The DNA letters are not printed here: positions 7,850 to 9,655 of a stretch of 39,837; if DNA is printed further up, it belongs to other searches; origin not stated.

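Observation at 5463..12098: Candidate undescribed pathway: a DHAP-shunt-like nucleoside salvage core flanked by a CCG Fe-S protein and an acyl-CoA ligase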

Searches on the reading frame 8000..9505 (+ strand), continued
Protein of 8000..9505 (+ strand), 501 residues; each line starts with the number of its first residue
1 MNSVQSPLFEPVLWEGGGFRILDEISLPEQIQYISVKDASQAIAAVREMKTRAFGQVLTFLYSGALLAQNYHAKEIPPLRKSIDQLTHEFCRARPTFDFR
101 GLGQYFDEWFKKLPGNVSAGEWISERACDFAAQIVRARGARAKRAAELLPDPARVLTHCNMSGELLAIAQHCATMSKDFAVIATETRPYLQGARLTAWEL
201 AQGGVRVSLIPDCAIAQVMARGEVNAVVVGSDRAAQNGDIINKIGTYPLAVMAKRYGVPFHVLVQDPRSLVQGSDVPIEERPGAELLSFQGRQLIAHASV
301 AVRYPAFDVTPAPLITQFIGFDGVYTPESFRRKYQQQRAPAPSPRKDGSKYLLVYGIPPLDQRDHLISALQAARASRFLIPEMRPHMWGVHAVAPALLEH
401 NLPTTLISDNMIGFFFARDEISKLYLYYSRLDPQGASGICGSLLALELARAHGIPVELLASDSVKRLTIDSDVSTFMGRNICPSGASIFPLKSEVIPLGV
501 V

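Call 62: search_solved_structures(query=L074:7744-9255:+, max_evalue=1e-60)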
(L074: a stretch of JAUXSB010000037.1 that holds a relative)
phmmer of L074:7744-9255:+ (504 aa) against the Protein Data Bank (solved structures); distinct sequences matched with E-value up to 1e-60: 16.
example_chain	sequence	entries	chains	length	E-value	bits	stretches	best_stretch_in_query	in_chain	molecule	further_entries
8r2q_A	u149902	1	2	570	2.2e-78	267.3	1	8-499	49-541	Probable fatty-acid-CoA ligase FadD5 (Fatty-acid-CoA synthetase) (Fatty-acid-CoA synthase)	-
5ie0_A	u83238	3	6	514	4.5e-71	243.2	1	2-499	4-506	Oxalate--CoA ligase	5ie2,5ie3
8wev_A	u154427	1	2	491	3.5e-68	233.6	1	6-500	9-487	Feruloyl-CoA Synthetase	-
8weu_A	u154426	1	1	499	3.7e-68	233.6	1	6-500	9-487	Fatty-acyl-CoA synthase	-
3r44_A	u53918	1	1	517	6.5e-68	232.8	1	24-501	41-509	fatty acyl CoA synthetase FADD13 (FATTY-ACYL-CoA SYNTHETASE)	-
5bsw_A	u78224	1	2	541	6.9e-67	229.4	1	5-499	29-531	4-coumarate--CoA ligase 2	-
3a9u_A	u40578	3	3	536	1.1e-66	228.7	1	4-501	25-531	4-coumarate--CoA ligase | 4-coumarate:CoA ligase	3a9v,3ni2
5bsm_A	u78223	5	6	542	1.3e-66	228.5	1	5-499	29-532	4-coumarate--CoA ligase 2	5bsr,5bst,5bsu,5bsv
5u95_A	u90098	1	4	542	2.5e-66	227.5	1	5-499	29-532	4-coumarate--CoA ligase 2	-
6qjz_A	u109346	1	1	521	3.7e-65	223.7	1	11-499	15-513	oxalyl CoA-synthetase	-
6k4c_A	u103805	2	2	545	1.6e-64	221.6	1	22-501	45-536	Ancestral luciferase AncLamp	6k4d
5buq_A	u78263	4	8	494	1e-63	218.9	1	5-502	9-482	2-succinylbenzoate--CoA ligase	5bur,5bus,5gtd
3tsy_A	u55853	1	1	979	1.6e-63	218.3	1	5-499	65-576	Fusion Protein 4-coumarate--CoA ligase 1, Resveratrol synthase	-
3ivr_A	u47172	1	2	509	2.4e-63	217.7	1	9-500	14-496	Putative long-chain-fatty-acid CoA ligase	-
8r2r_A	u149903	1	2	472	4.7e-63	216.8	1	8-429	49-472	Probable fatty-acid-CoA ligase FadD5 (Fatty-acid-CoA synthetase) (Fatty-acid-CoA synthase)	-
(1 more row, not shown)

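Call 80: fold_search(model_id=the predicted structure, library=pdb)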
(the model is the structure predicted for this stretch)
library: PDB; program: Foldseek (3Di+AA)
matches with E <= 10: 1871; with E <= 0.001: 130
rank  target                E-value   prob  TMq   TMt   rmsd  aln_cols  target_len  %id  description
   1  1t9k_C                2.7e-23  1.00  0.55  0.78   3.2       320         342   34  X-ray crystal structure of aIF-2B alpha subunit-related translation initiation factor [Thermotoga maritima] (released 2004-06-08)
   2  2yvk_A                3.2e-23  1.00  0.54  0.76   3.5       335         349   29  Crystal structure of 5-methylthioribose 1-phosphate isomerase product complex from Bacillus subtilis (released 2008-01-22)
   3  4ldq_B                7.8e-23  1.00  0.56  0.75   4.4       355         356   32  Crystal Structure of the Mediator of Rho Dependent Invasion (released 2013-07-31)
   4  1t9k_A                1.1e-22  1.00  0.56  0.80   3.6       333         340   33  X-ray crystal structure of aIF-2B alpha subunit-related translation initiation factor [Thermotoga maritima] (released 2004-06-08)
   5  2yrf_A                1.5e-22  1.00  0.53  0.76   3.2       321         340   30  Crystal structure of 5-methylthioribose 1-phosphate isomerase from Bacillus subtilis complexed with sulfate ion (released 2008-01-22)
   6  2yrf_B                1.7e-22  1.00  0.54  0.77   3.1       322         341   30  Crystal structure of 5-methylthioribose 1-phosphate isomerase from Bacillus subtilis complexed with sulfate ion (released 2008-01-22)
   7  6a34_A                3.2e-22  1.00  0.54  0.73   3.7       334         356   29  Crystal structure of 5-methylthioribose 1-phosphate isomerase from Pyrococcus horikoshii OT3 - Form I (released 2018-12-12)
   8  4ldr_A                6.3e-22  1.00  0.54  0.74   4.1       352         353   33  Structure of the S283Y mutant of MRDI (released 2013-07-31)
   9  1t5o_A                1.0e-21  1.00  0.54  0.77   3.7       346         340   30  Crystal structure of the translation initiation factor eIF-2B, subunit delta, from A. fulgidus (released 2004-08-31)
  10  4ldq_A                1.5e-21  1.00  0.54  0.74   4.2       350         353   32  Crystal Structure of the Mediator of Rho Dependent Invasion (released 2013-07-31)
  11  4ldr_B                1.6e-21  1.00  0.55  0.75   4.4       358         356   32  Structure of the S283Y mutant of MRDI (released 2013-07-31)
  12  2a0u_A                3.6e-21  1.00  0.53  0.69   4.3       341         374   29  Crystal structure of the eukaryotic initiation factor 2B from Leishmania major at 2.1 A resolution (released 2005-08-02)
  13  2a0u_B                2.1e-20  1.00  0.52  0.69   4.5       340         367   28  Crystal structure of the eukaryotic initiation factor 2B from Leishmania major at 2.1 A resolution (released 2005-08-02)
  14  3a11_F                8.5e-16  1.00  0.43  0.63   4.6       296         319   26  Crystal structure of ribose-1,5-bisphosphate isomerase from Thermococcus kodakaraensis KOD1 (released 2010-03-31)
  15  3a11_C                4.1e-15  1.00  0.46  0.69   5.9       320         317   24  Crystal structure of ribose-1,5-bisphosphate isomerase from Thermococcus kodakaraensis KOD1 (released 2010-03-31)
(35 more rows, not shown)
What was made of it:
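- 8000..9004 (+): Isomerase N-module: a full MtnA-like aldose-ketose isomerase (residues 1-335) with catalytic Cys159 (LTHCN) and Asp232 (GSDR). Foldseek puts MtnA structures first, TM 0.75-0.80 (call 80).
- On DHAP shunt / 5-deoxyribose disposal: Foldseek ranks MtnA first (call 80).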
